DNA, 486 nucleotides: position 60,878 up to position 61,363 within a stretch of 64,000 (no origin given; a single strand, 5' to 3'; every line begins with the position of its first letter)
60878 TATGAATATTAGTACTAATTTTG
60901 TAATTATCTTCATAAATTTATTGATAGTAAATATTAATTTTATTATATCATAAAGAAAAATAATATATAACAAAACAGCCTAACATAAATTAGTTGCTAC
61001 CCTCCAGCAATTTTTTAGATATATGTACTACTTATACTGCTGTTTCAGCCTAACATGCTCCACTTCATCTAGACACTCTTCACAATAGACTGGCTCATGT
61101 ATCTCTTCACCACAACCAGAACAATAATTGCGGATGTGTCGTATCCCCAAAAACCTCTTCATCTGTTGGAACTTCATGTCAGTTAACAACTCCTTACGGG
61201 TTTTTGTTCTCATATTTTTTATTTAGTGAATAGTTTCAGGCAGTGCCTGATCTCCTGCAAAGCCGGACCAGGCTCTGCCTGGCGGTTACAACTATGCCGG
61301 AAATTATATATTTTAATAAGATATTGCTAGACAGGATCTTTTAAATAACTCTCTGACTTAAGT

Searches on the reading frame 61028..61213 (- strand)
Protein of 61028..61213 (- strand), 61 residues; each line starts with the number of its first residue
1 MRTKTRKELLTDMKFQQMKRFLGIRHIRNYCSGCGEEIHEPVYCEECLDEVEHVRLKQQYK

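Call 11: search_protein_families(library=pfam, proteins=[window:61028-61213:-], max_evalue=0.1)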
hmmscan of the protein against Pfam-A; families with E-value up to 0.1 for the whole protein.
window:61028-61213:- (61 aa): 1 family
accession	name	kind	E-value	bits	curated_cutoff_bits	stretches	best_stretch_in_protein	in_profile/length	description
PF07191.17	Zn_ribbon_6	-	0.0036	17.7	25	1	28-54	16-42/67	Double zinc ribbon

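Call 12: find_homologous_proteins(query=window:61028-61213:-, max_evalue=0.01)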
Query window:61028-61213:- (61 aa): 17 proteins with E <= 0.01 among 17 candidates.
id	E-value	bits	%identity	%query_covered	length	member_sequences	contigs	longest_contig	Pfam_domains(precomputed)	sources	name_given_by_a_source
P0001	2.7e-32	126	92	100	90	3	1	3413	-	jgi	-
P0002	1.2e-28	115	82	100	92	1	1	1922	-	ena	-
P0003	2.2e-28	114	80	100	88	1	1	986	-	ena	-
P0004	1.4e-26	109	79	100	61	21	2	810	-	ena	-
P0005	1.6e-26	108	77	100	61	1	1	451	-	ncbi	-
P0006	2.7e-25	105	72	100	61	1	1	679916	-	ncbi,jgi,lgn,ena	ncbi:MAG: hypothetical protein WC505_02305 [Patescibacteria group bacterium]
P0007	7.0e-25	103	72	100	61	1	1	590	-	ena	-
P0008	1.1e-24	103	70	100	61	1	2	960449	-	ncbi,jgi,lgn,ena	ncbi:MAG: hypothetical protein WCV50_00850 [Patescibacteria group bacterium]|jgi:hypothetical protei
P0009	1.6e-24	102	75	100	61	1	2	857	-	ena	-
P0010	3.5e-24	101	72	100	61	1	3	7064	-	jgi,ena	-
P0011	4.3e-24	101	70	100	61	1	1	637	-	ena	-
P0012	9.7e-24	100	68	97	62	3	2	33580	-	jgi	-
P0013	2.4e-23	98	70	100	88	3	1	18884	-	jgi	-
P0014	9.6e-23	97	70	100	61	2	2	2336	-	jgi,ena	-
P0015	1.1e-22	96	66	100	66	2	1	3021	-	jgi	jgi:hypothetical protein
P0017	1.3e-21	93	76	89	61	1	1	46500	-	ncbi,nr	ncbi:MAG: hypothetical protein PHY34_03930 [Patescibacteria group bacterium]|nr:hypothetical protein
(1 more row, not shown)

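Call 15: find_encoding_contigs(protein=P0006, flank=4000, max_places=3)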
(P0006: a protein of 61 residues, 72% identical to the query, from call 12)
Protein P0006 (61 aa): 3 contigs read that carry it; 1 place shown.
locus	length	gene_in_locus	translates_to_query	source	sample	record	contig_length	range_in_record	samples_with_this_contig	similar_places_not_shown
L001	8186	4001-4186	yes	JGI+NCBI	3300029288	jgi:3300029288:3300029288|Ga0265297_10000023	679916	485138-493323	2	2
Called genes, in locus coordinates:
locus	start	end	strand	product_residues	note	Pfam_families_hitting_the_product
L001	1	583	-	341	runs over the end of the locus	PF13353:Fer4_12 (weak), PF04055:Radical_SAM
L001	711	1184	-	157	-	-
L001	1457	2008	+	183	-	PF02834:LigT_PEase, PF13563:2_5_RNA_ligase2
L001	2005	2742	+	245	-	PF03808:Glyco_tran_WecG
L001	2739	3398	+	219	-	PF02592:Vut_1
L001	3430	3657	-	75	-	-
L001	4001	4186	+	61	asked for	-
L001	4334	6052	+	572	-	PF09972:DUF2207, PF20990:DUF2207_C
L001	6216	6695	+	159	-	PF00160:Pro_isomerase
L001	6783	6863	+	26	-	-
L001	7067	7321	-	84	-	-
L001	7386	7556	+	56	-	PF04014:MazE_antitoxin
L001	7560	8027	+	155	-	PF02590:SPOUT_MTase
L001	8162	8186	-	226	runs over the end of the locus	-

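Call 16: find_encoding_contigs(protein=P0008, flank=4000, max_places=3)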
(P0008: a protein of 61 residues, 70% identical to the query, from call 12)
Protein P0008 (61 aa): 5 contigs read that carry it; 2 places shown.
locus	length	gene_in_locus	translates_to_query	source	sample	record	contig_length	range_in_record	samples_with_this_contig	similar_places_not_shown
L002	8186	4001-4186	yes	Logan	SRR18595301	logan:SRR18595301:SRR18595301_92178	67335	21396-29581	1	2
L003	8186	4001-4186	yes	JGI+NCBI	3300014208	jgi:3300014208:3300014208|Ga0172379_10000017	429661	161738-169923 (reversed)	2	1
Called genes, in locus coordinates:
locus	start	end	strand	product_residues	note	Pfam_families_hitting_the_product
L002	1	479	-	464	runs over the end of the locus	-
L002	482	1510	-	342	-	PF13353:Fer4_12 (weak), PF04055:Radical_SAM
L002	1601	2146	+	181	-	PF10469:AKAP7_NLS (weak), PF02834:LigT_PEase, PF13563:2_5_RNA_ligase2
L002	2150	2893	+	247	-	PF03808:Glyco_tran_WecG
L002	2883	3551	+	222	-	PF02592:Vut_1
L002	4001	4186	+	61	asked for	-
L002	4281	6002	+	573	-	PF09972:DUF2207, PF20990:DUF2207_C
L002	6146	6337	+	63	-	-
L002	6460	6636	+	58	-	PF04014:MazE_antitoxin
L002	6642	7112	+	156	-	PF02590:SPOUT_MTase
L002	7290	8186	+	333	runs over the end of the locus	PF00892:EamA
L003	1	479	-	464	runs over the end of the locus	-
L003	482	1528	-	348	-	PF13353:Fer4_12 (weak), PF04055:Radical_SAM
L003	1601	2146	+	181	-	PF10469:AKAP7_NLS (weak), PF02834:LigT_PEase, PF13563:2_5_RNA_ligase2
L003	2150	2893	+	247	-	PF03808:Glyco_tran_WecG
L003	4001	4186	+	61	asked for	-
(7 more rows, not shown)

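Call 17: find_encoding_contigs(protein=P0001, flank=4000, max_places=3)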
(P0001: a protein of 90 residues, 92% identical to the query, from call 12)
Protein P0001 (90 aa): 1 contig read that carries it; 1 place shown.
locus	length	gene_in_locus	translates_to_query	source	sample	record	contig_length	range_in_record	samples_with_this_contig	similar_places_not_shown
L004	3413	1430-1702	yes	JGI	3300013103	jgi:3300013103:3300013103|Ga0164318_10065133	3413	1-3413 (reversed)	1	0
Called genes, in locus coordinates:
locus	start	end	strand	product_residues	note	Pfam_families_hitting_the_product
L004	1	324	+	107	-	?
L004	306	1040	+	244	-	PF03808:Glyco_tran_WecG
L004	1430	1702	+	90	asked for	-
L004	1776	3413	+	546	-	?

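Call 18: find_encoding_contigs(protein=P0012, flank=3000, max_places=2)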
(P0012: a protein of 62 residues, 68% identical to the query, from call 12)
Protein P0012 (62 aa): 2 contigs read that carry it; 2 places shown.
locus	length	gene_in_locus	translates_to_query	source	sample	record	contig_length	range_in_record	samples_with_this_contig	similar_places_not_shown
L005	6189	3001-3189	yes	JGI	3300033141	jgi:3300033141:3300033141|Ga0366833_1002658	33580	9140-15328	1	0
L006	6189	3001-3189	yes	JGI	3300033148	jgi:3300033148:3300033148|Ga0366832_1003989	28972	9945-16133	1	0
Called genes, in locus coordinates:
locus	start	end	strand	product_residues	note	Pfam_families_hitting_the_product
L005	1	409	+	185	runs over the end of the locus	PF10469:AKAP7_NLS (weak), PF02834:LigT_PEase, PF13563:2_5_RNA_ligase2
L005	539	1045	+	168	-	PF02481:DNA_processg_A (weak)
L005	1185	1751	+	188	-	PF13328:HD_4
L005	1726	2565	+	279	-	PF03808:Glyco_tran_WecG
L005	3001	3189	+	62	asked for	-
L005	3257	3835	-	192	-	-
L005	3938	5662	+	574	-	PF09972:DUF2207, PF20990:DUF2207_C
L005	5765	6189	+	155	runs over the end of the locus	PF00293:NUDIX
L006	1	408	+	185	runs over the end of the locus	PF10469:AKAP7_NLS (weak), PF02834:LigT_PEase, PF13563:2_5_RNA_ligase2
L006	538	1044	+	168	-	PF02481:DNA_processg_A (weak)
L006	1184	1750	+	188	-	PF13328:HD_4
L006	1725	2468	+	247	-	PF03808:Glyco_tran_WecG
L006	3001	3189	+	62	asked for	-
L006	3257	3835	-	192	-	-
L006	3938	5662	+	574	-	PF09972:DUF2207, PF20990:DUF2207_C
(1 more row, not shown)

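Call 19: find_encoding_contigs(protein=P0013, flank=3000, max_places=2)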
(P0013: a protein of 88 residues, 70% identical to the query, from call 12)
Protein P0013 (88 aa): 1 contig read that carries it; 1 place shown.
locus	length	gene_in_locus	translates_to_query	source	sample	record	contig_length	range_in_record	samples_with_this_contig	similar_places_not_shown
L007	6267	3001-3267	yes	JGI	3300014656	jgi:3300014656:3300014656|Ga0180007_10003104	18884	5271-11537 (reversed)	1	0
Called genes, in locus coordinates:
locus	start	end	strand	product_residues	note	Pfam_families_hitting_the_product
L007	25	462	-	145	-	-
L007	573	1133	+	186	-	PF10469:AKAP7_NLS (weak), PF02834:LigT_PEase, PF13563:2_5_RNA_ligase2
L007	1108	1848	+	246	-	PF03808:Glyco_tran_WecG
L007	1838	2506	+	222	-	PF02592:Vut_1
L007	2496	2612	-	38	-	-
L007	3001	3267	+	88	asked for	-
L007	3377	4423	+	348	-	PF09972:DUF2207, PF20990:DUF2207_C (weak)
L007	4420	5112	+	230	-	PF20990:DUF2207_C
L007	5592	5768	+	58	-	PF04014:MazE_antitoxin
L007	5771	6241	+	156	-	PF02590:SPOUT_MTase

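Call 20: find_encoding_contigs(protein=P0017, flank=3000, max_places=2)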
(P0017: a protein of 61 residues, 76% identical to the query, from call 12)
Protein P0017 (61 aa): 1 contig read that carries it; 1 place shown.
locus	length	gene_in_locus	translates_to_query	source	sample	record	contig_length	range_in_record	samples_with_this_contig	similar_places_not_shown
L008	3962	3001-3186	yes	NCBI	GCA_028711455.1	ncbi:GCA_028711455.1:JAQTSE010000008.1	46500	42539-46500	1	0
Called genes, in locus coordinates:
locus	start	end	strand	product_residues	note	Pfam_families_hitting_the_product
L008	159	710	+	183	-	PF10469:AKAP7_NLS (weak), PF02834:LigT_PEase, PF13563:2_5_RNA_ligase2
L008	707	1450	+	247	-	PF03808:Glyco_tran_WecG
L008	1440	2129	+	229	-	PF02592:Vut_1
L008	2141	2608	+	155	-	PF14512:TM1586_NiRdase, PF00881:Nitroreductase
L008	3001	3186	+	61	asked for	-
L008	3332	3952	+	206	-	PF09972:DUF2207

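Call 21: find_encoding_contigs(protein=P0010, flank=3000, max_places=2)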
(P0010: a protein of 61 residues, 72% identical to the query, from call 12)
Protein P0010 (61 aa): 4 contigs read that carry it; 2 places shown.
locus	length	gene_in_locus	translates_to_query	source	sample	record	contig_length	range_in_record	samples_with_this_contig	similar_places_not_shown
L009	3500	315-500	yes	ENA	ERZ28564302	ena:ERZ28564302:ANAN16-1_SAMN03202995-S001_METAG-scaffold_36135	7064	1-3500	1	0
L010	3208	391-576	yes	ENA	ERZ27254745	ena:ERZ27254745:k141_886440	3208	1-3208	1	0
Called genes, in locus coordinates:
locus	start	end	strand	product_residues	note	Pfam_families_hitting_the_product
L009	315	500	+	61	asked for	-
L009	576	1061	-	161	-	-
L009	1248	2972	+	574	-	PF09972:DUF2207, PF20990:DUF2207_C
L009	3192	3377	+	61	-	-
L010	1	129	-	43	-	?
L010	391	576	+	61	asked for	-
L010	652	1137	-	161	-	-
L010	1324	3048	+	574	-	PF09972:DUF2207, PF20990:DUF2207_C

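Call 25: find_related_loci(query=A2, collection=metagenome_contigs, flank=1500)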
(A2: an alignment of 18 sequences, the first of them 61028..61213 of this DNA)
Query A2 (61 aa) in metagenome_contigs; peptide patterns used: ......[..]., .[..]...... (x = any residue, [..] = any of these).
147 stretches matched a pattern; 15 encode a relative of the query (tblastn E <= 1e-3); 15 distinct loci.
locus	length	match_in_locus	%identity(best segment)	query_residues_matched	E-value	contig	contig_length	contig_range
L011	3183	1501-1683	92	1-61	3e-37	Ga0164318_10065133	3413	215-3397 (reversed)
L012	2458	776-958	82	1-61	6e-34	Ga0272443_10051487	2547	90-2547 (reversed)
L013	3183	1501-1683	79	1-61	1e-32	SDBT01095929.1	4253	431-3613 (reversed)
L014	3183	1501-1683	74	1-61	6e-31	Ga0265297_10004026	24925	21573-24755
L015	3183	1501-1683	74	1-61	2e-30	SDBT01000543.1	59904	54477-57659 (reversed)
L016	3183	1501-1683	72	1-61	5e-30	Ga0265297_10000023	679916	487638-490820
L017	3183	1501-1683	70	1-61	1e-29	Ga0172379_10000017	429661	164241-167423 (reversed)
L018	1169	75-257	74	1-61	5e-30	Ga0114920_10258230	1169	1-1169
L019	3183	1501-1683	72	1-61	8e-30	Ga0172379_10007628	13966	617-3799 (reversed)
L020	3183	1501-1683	70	1-61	2e-29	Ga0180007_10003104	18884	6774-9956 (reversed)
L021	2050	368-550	72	1-61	4e-29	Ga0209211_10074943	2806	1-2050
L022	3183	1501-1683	74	1-61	1e-28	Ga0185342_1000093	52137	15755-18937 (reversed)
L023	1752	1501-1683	70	1-61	9e-28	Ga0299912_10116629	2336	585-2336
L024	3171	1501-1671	52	4-60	9e-18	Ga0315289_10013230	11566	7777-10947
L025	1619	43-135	48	15-42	2e-5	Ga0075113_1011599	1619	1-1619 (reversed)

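Call 42: find_encoding_contigs(protein=window:61028-61213:-, flank=3000, max_places=5)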
Protein window:61028-61213:- (61 aa): no gene with exactly this product is on record in the collection.
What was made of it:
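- Tried and rejected: Source contig: a look-up with the window's own protein found nothing on record (call 42).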

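Call 50: search_solved_structures(query=A2, max_evalue=10, show_alignments=2)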
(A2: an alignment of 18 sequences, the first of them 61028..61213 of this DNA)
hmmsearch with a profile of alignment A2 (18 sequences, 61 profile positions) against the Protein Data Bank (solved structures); distinct sequences matched with E-value up to 10: 9.
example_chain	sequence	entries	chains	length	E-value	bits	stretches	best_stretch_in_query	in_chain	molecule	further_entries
5udh_A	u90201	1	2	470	0.099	15.9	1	28-53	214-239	E3 ubiquitin-protein ligase ARIH1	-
5sbg_C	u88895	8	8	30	0.12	15.6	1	30-55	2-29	METP, miniaturized rubredoxin | METP ARTIFICIAL PROTEIN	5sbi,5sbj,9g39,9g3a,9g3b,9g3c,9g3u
7b5l_H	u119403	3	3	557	0.14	15.4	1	28-52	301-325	E3 ubiquitin-protein ligase ARIH1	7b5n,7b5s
5tte_B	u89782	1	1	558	0.14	15.4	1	28-52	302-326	E3 ubiquitin-protein ligase ARIH1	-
4kbl_A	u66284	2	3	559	0.14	15.4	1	28-52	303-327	E3 ubiquitin-protein ligase ARIH1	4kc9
7b5m_H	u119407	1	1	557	0.14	15.4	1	28-52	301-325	E3 ubiquitin-protein ligase ARIH1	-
2kr1_A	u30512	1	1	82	0.37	14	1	11-48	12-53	Ubiquitin protein ligase E3A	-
3h33_A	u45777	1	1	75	0.6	13.4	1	31-49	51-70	Cytochrome c7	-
3wwl_A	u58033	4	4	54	5.6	10.2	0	37-56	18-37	Alpha-aminoadipate carrier protein LysW | OrfF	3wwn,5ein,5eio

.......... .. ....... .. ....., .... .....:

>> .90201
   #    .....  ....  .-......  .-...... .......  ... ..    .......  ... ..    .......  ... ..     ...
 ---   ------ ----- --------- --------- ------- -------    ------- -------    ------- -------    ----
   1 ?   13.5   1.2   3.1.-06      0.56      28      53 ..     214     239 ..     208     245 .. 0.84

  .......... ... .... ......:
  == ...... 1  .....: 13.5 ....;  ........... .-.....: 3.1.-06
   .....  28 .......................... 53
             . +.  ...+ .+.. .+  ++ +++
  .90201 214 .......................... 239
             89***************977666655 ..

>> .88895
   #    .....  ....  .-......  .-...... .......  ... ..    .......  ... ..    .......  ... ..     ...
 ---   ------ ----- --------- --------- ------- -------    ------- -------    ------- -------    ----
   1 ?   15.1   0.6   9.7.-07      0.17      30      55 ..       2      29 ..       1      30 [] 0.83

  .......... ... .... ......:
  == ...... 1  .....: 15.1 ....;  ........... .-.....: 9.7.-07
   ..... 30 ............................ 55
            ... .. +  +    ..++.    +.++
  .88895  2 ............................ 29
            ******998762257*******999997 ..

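Call 51: search_protein_families(library=ncbifam, proteins=[window:61028-61213:-, P0006, P0012], max_evalue=1)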
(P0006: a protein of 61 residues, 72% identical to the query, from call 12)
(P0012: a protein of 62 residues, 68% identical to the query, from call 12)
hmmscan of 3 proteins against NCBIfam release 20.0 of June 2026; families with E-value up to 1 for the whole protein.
window:61028-61213:- (61 aa): 3 families
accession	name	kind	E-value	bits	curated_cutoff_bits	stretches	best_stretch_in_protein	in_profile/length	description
TIGR03826.1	YvyF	hypoth_equivalog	0.00053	20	124.15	1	24-53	74-106/137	TIGR03826 family flagellar region protein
TIGR04272.1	cxxc_cxxc_Mbark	domain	0.06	13.1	36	0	39-50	24-35/37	CxxC-x17-CxxC domain-containing protein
TIGR02419.1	C4_traR_proteo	subfamily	0.066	13.8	59.7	0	22-40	27-44/64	phage/conjugal plasmid C-4 type zinc finger protein, TraR family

P0006 (61 aa): 4 families
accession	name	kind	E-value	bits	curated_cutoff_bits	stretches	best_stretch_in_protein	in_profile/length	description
TIGR03826.1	YvyF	hypoth_equivalog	0.0029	17.6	124.15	1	24-53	77-106/137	TIGR03826 family flagellar region protein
TIGR02487.1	NrdD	equivalog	0.1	11.1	326.35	1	6-54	506-554/581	anaerobic ribonucleoside-triphosphate reductase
NF009146.0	PRK12496.1-3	equivalog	0.13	12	268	1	12-58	105-152/162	hypothetical protein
TIGR04272.1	cxxc_cxxc_Mbark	domain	0.65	9.8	36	0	39-47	24-32/37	CxxC-x17-CxxC domain-containing protein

P0012 (62 aa): 5 families
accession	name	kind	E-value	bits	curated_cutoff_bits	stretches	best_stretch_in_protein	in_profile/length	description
TIGR03826.1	YvyF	hypoth_equivalog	0.01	15.9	124.15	1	25-54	74-106/137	TIGR03826 family flagellar region protein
NF034126.3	PRK09521.1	equivalog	0.089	12.6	90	1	23-54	140-172/180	exosome complex RNA-binding protein Csl4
TIGR01410.1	tatB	equivalog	0.11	13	56.5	0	25-56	35-66/80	Sec-independent protein translocase protein TatB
NF041913.1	HVO_2142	equivalog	0.14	12.1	90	1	29-40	11-22/48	HVO_2142 family zinc finger protein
TIGR04272.1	cxxc_cxxc_Mbark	domain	0.43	10.4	36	0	32-49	8-33/37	CxxC-x17-CxxC domain-containing protein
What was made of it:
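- Closest known: Autoregulatory or RNase III-processed mRNA leaders. Different: It is not basic overall (net charge about +2 by my count) and matches no RNA-binding family (calls 11, 51).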

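Call 54: predict_structure(alignment_id=A2)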
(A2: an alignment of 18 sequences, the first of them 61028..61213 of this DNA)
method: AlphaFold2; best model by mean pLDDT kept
length: 61 residues; sequences in the alignment: 18
mean_pLDDT: 72.4   pTM: 0.36
mean pLDDT of the five models: 72.4, 65.7, 64.8, 62.0, 61.8
residues with pLDDT >= 90: 0; 70-90: 43; 50-70: 18; < 50: 0
segments of 3 or more residues with pLDDT < 50: none
pLDDT, mean of each block of 10 residues (from residue 1): 73 77 67 70 74 76 54
secondary structure, 60 per line:
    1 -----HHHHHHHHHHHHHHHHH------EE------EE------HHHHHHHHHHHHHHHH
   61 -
elements in order: H6-22 H45-60
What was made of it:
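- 61028..61213 (-): Mini-gene encoding a 61-aa protein with a C-x2-C-x9-C-x2-C zinc knuckle between two helices. The AlphaFold2 model is helix, knuckle, helix at pLDDT 72 (call 54).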

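Call 56: fold_search(model_id=the predicted structure, library=pdb)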
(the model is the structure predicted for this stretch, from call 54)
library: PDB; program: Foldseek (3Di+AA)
matches with E <= 10: 11; with E <= 0.001: 0
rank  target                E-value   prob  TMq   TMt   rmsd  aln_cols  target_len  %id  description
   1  4h9d_A                1.8e+00  0.06  0.29  0.20   8.0        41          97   20  Crystal Structure of Mn-dependent Gme HNH nicking endonuclease from Geobacter metallireducens GS-15, Northeast Structu (released 2012-10-10)
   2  9tvu_n                6.5e+00  0.03  0.39  0.26  17.3        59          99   25  Structure of the Chlamydomonas reinhardtii chlororibosome (released 2026-02-18)
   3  8gn4_A                6.5e+00  0.01  0.20  0.22   7.3        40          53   18  The crystal structure of ZBTB10 ZF1-2 R767Q in complex with telomeric DNA TTAGGG (released 2023-08-30)
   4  2owa_B                7.1e+00  0.03  0.32  0.18   7.8        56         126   14  Crystal structure of putative GTPase activating protein for ADP ribosylation factor from Cryptosporidium parvum (cgd5_ (released 2007-02-27)
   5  5yix_B                7.1e+00  0.02  0.22  0.26   2.2        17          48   35  Caulobacter crescentus GcrA sigma-interacting domain (SID) in complex with domain 2 of sigma 70 (released 2018-03-21)
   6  4liv                  7.6e+00  0.02  0.32  0.07  13.1        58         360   17  Structure of YcfD, a Ribosomal oxygenase from Escherichia coli in complex with Cobalt and succinic acid. (released 2014-05-14)
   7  1ysh_D                8.2e+00  0.01  0.19  0.17   5.9        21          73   28  Localization and dynamic behavior of ribosomal protein L30e (released 2005-07-05)
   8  3a1b                  8.9e+00  0.02  0.27  0.14   7.0        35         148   23  Crystal structure of the DNMT3A ADD domain in complex with histone H3 (released 2009-11-10)
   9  4ccl_A                8.9e+00  0.02  0.32  0.06  13.2        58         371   17  X-Ray structure of E. coli ycfD (released 2014-04-30)
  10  3dwd_A                9.6e+00  0.03  0.33  0.20   5.2        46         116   17  Crystal structure of the ArfGAP domain of human ARFGAP1 (released 2008-08-05)
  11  8gn3_A                9.6e+00  0.01  0.20  0.21   6.4        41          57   24  The crystal structure of ZBTB10 ZF1-2 in complex with telomeric vairant repeat TTGGGG (released 2023-08-30)
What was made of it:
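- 61028..61213 (-): There is no significant Pfam, NCBIfam or PDB match (calls 11, 50, 51, 56).
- Tried and rejected: AlphaFold2 plus Foldseek against the PDB gave no hit below E=1 (calls 11, 50, 51, 54, 56).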

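Call 58: find_homologous_proteins(query=A2, max_evalue=0.001)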
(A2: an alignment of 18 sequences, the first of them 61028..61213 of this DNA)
Query A2 (18 sequences) (61 aa, profile of the alignment): 25 proteins with E <= 0.001 among 1014 candidates.
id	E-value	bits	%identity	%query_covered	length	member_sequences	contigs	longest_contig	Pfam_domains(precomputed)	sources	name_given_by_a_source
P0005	2.1e-35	138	77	100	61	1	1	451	-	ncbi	-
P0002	2.4e-35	138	82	100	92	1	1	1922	-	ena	-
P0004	3.2e-35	138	79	100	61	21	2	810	-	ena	-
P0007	3.9e-35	137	72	100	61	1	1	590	-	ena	-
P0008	8.2e-35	136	70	100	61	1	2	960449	-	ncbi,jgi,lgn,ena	ncbi:MAG: hypothetical protein WCV50_00850 [Patescibacteria group bacterium]|jgi:hypothetical protei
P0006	1.6e-34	135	72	100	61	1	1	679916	-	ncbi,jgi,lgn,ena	ncbi:MAG: hypothetical protein WC505_02305 [Patescibacteria group bacterium]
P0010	2.3e-34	135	72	100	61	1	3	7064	-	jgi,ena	-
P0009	3.1e-34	134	75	100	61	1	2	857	-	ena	-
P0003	3.4e-34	134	80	100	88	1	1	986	-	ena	-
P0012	6.0e-34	134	68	97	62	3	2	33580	-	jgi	-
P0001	7.8e-34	133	92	100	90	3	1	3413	-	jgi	-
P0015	9.7e-34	133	66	100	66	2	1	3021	-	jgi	jgi:hypothetical protein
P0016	1.0e-33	133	72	98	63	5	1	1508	-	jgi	jgi:hypothetical protein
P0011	4.0e-33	131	70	100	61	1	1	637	-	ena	-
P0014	5.2e-33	131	70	100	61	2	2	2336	-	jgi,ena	-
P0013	1.1e-32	129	70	100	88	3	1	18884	-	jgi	-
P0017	1.4e-31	126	76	89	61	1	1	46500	-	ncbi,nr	ncbi:MAG: hypothetical protein PHY34_03930 [Patescibacteria group bacterium]|nr:hypothetical protein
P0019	6.1e-31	124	61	100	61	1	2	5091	-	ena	-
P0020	1.6e-25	107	70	77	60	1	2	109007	-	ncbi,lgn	-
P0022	1.9e-22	97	55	87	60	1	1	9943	-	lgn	-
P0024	7.0e-19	85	53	95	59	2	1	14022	-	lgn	-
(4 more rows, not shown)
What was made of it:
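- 61028..61213 (-): There are 25 homologous clusters, the named ones all Patescibacteria (calls 12, 58).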

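Call 59: find_encoding_contigs(protein=P0020, flank=2500, max_places=2)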
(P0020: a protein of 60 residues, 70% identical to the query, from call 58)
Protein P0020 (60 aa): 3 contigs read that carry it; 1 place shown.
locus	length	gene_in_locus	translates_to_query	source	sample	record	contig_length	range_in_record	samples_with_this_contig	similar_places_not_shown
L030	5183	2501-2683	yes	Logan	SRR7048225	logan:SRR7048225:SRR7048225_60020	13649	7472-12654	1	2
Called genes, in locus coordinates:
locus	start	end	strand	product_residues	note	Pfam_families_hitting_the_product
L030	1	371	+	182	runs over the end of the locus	PF02834:LigT_PEase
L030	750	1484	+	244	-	PF03808:Glyco_tran_WecG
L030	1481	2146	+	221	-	PF02592:Vut_1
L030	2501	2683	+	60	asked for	-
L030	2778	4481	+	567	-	PF09972:DUF2207, PF20990:DUF2207_C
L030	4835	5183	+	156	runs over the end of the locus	PF02590:SPOUT_MTase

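Call 60: find_encoding_contigs(protein=P0022, flank=2500, max_places=2)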
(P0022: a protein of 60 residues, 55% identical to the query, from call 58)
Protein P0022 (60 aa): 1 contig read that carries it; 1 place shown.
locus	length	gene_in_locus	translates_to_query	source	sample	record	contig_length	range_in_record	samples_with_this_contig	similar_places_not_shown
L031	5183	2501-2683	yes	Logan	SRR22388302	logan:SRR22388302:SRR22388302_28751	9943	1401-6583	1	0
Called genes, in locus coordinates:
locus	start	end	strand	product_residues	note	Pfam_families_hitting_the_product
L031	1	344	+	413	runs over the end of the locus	PF00155:Aminotran_1_2, PF12897:Asp_aminotransf (weak)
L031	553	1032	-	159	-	-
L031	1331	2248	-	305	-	PF02540:NAD_synthase, PF03054:tRNA_Me_trans (faint), PF00958:GMP_synt_C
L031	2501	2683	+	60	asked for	-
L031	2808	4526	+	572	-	PF09972:DUF2207, PF20990:DUF2207_C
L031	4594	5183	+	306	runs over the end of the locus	PF14321:DUF4382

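Call 61: find_encoding_contigs(protein=P0024, flank=2500, max_places=2)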
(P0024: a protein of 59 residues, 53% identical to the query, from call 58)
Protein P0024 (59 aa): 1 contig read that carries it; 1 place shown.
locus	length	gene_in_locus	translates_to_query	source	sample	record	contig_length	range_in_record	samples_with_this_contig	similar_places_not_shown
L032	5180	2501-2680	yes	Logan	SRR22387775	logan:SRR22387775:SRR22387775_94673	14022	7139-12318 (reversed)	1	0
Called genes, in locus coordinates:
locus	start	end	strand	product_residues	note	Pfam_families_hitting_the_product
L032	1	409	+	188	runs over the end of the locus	PF10469:AKAP7_NLS (weak), PF02834:LigT_PEase, PF13563:2_5_RNA_ligase2, PF02834:LigT_PEase (weak)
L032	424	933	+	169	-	-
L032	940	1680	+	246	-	PF03808:Glyco_tran_WecG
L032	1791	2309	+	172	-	PF14512:TM1586_NiRdase (weak), PF00881:Nitroreductase, PF14512:TM1586_NiRdase (weak)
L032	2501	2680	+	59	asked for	-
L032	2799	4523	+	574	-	PF09972:DUF2207, PF20990:DUF2207_C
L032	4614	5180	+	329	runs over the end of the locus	PF14321:DUF4382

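Call 62: find_encoding_contigs(protein=P0019, flank=2500, max_places=2)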
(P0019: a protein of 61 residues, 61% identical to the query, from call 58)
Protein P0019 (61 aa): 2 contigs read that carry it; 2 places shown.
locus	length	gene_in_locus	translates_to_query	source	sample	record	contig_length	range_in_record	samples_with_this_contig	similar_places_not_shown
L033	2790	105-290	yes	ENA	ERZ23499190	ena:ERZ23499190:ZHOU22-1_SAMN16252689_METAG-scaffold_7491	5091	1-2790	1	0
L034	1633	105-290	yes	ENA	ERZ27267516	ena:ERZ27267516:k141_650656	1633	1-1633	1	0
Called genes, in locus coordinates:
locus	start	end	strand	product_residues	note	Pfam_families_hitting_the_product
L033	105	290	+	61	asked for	-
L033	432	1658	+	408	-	PF09972:DUF2207, PF20990:DUF2207_C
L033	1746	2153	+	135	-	PF20990:DUF2207_C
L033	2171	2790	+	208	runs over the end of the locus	PF00160:Pro_isomerase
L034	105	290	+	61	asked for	-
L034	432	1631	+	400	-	?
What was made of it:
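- A 190-600-nt gap precedes it whatever the upstream gene is: Vut_1, WecG, a nitroreductase, or a divergent NAD synthase (calls 15-21, 59-62).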

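Call 86: search_protein_representatives(alignment_id=A8)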
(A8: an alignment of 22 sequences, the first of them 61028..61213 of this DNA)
Query: 22 sequences, 61 profile positions. Proteins with E-value up to 0.001 (for the whole library): 8; up to 1e-10: 2; up to 1e-30: 1. The best 8 are listed.
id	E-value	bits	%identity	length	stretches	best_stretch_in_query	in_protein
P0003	2.8e-31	123.3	-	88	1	1-61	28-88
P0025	1.2e-24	102.1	-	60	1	3-60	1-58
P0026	1.1e-08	51.0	-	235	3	30-58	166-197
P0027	6.1e-06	42.1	-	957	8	40-51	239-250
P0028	2.7e-05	40.1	-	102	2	24-52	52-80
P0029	2.7e-05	40.1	-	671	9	19-47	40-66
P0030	4.9e-04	36.1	-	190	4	26-53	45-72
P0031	7.4e-04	35.5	-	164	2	30-55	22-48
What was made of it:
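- Tried and rejected: An exhaustive HMM search of 1.84 billion representatives found only two true clusters (call 86).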
